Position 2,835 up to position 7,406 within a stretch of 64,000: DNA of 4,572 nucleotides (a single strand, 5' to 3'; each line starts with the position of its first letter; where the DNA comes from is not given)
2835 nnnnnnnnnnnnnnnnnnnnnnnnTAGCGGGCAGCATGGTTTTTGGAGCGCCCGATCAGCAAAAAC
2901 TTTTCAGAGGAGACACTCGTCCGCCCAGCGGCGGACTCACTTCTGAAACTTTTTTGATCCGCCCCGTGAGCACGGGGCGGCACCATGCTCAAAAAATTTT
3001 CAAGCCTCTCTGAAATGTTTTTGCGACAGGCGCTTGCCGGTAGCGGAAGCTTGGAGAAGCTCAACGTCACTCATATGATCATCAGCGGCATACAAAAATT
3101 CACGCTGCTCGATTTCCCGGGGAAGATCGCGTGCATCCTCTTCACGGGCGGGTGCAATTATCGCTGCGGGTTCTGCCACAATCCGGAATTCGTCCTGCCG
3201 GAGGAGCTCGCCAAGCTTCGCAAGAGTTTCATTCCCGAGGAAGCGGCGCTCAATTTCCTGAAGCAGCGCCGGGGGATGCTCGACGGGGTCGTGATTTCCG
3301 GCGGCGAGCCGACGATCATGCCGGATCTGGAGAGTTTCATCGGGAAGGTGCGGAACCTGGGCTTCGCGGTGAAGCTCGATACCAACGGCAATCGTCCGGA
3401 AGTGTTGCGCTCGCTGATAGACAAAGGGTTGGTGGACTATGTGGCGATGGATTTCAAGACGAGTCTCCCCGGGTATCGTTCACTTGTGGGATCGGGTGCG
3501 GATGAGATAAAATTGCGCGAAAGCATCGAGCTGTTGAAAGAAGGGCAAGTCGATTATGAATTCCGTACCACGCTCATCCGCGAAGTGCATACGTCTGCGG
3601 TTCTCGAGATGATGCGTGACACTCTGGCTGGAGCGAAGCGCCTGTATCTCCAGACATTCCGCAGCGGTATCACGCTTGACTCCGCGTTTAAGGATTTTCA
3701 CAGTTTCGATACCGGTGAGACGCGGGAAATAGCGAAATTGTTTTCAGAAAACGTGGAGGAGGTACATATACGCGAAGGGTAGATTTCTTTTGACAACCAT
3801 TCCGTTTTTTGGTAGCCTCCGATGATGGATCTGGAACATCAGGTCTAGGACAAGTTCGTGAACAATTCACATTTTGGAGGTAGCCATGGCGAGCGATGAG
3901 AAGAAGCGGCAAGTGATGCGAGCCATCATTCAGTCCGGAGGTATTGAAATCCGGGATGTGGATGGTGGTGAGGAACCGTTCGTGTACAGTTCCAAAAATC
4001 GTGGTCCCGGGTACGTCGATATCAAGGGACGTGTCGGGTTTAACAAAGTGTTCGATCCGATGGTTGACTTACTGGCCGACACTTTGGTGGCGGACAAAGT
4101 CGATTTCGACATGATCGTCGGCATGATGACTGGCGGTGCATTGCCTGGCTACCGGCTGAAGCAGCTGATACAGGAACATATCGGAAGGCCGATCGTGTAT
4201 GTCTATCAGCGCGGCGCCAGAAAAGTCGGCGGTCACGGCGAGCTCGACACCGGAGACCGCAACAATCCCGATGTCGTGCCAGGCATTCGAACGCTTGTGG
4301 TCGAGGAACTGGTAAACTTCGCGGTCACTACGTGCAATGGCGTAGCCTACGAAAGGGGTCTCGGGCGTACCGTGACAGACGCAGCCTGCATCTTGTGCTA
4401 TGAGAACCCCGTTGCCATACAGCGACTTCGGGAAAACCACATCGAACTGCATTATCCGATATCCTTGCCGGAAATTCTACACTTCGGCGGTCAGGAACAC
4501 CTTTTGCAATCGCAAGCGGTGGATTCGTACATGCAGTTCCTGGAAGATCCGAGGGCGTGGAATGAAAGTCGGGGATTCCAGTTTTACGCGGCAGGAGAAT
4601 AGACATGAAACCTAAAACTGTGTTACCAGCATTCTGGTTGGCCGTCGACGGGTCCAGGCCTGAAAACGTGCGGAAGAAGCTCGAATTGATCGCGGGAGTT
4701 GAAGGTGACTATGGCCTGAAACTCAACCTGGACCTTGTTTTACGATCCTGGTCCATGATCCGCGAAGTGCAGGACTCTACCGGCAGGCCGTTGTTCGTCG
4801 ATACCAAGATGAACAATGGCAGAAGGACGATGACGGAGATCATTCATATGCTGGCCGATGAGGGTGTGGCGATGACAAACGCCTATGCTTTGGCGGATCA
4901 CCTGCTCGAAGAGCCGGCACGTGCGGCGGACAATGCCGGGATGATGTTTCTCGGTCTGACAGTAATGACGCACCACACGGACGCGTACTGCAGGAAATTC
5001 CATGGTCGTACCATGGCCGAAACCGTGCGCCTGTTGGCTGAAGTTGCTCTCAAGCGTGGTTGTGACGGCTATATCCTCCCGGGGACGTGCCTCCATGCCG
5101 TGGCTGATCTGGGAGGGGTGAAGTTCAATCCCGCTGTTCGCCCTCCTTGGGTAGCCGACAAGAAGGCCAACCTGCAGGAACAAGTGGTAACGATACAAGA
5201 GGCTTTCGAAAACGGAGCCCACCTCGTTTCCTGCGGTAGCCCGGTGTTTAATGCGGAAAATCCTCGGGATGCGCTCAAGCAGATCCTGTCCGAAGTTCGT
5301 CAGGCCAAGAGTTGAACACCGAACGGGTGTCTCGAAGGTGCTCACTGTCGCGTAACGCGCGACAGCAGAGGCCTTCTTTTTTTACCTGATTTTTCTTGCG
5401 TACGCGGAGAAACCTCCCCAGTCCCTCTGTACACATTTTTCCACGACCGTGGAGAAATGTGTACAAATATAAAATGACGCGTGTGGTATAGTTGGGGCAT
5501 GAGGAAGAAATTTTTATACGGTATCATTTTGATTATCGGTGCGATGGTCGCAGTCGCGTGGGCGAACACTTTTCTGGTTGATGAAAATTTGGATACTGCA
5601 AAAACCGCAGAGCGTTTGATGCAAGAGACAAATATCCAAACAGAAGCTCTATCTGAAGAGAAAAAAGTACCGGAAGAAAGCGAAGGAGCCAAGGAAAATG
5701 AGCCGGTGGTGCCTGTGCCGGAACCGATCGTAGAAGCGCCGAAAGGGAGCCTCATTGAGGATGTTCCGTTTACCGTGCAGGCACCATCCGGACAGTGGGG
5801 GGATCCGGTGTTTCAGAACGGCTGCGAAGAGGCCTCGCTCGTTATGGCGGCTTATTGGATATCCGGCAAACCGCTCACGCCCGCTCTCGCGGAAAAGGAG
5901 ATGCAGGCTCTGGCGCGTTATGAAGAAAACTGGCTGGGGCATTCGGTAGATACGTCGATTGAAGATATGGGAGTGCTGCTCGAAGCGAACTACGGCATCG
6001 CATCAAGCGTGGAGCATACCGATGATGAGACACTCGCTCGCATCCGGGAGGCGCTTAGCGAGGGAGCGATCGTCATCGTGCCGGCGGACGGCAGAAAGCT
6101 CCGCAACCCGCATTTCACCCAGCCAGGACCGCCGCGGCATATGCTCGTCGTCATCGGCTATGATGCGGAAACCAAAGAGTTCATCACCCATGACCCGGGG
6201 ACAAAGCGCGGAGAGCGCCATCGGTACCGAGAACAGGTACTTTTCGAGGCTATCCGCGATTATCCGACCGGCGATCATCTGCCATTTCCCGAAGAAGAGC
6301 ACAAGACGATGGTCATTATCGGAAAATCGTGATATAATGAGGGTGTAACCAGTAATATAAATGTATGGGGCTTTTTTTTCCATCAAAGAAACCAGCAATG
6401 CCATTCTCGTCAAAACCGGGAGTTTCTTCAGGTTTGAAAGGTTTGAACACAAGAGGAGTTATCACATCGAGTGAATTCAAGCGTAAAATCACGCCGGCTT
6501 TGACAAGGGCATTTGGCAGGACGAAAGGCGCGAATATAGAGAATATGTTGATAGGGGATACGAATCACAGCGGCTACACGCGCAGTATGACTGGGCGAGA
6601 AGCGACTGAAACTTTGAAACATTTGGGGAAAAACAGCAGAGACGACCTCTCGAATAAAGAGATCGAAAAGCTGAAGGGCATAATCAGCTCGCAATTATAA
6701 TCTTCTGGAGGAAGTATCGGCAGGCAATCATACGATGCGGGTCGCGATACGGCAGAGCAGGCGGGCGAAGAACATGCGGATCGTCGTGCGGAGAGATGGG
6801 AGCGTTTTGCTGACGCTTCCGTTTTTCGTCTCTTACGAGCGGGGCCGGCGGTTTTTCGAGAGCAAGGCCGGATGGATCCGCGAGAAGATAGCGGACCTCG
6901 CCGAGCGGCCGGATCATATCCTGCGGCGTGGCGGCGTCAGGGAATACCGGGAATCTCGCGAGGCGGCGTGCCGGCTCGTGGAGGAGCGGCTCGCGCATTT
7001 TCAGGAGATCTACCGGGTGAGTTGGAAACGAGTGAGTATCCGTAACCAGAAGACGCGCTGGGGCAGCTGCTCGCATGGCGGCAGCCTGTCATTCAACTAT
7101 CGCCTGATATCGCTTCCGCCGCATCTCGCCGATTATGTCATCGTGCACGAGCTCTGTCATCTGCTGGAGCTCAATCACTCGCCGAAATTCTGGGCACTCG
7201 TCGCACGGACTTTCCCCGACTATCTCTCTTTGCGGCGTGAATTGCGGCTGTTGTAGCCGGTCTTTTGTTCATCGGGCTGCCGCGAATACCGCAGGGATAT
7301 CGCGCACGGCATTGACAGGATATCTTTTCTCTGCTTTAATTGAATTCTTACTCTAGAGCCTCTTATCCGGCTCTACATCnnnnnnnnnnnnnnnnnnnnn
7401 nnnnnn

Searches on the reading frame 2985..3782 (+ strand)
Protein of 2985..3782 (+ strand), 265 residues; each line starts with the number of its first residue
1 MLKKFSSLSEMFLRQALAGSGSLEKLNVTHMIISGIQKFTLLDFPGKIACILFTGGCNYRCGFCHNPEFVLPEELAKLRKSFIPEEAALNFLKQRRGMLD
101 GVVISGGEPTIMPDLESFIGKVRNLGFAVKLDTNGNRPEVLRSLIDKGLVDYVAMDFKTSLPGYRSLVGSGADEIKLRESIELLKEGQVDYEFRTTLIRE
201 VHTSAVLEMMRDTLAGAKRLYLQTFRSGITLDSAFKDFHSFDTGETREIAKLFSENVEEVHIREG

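Call 85: search_protein_families(library=pfam, proteins=[window:2985-3782:+], max_evalue=0.01)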
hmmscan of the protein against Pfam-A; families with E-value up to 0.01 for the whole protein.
window:2985-3782:+ (265 aa): 2 families
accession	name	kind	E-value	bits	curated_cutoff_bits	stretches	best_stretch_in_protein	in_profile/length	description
PF04055.27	Radical_SAM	-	2.1e-19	70.7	29.5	1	51-211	1-164/166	Radical SAM superfamily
PF13353.11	Fer4_12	-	5.3e-06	27.2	22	1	49-124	7-79/137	4Fe-4S single cluster domain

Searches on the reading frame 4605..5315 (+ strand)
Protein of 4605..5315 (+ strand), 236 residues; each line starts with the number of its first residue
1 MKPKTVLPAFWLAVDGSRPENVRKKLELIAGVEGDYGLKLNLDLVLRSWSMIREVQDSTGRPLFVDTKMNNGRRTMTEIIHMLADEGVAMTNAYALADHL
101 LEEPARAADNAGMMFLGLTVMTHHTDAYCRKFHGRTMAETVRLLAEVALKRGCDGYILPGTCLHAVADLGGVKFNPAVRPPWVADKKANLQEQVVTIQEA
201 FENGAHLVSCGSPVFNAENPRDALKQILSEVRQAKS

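Call 89: search_protein_families(library=pfam, proteins=[window:4605-5315:+], max_evalue=0.001)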
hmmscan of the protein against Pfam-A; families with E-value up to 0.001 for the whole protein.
window:4605-5315:+ (236 aa): 1 family
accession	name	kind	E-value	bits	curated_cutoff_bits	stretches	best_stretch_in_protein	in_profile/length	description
PF00215.30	OMPdecase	-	1.9e-13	51.3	27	1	36-227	27-221/221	Orotidine 5'-phosphate decarboxylase / HUMPS family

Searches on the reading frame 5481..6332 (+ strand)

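Call 89: search_protein_families(library=pfam, proteins=[window:5481-6332:+], max_evalue=0.001)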
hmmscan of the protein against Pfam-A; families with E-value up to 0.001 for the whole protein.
window:5481-6332:+ (283 aa): 2 families
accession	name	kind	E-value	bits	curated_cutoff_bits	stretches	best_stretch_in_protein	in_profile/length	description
PF13529.12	Peptidase_C39_2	-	9.9e-10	39.6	24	1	94-239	2-142/143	Peptidase_C39 like family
PF14399.12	BtrH_N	-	0.00049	20.8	29.7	1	168-238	60-133/134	Butirosin biosynthesis protein H, N-terminal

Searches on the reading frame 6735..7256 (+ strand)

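Call 89: search_protein_families(library=pfam, proteins=[window:6735-7256:+], max_evalue=0.001)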
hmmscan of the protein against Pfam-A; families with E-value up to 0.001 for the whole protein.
window:6735-7256:+ (173 aa): 1 family
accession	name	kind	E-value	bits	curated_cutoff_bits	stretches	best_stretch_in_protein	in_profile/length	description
PF01863.23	YgjP-like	-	6.3e-46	157.4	26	2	75-171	109-205/207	YgjP-like, metallopeptidase domain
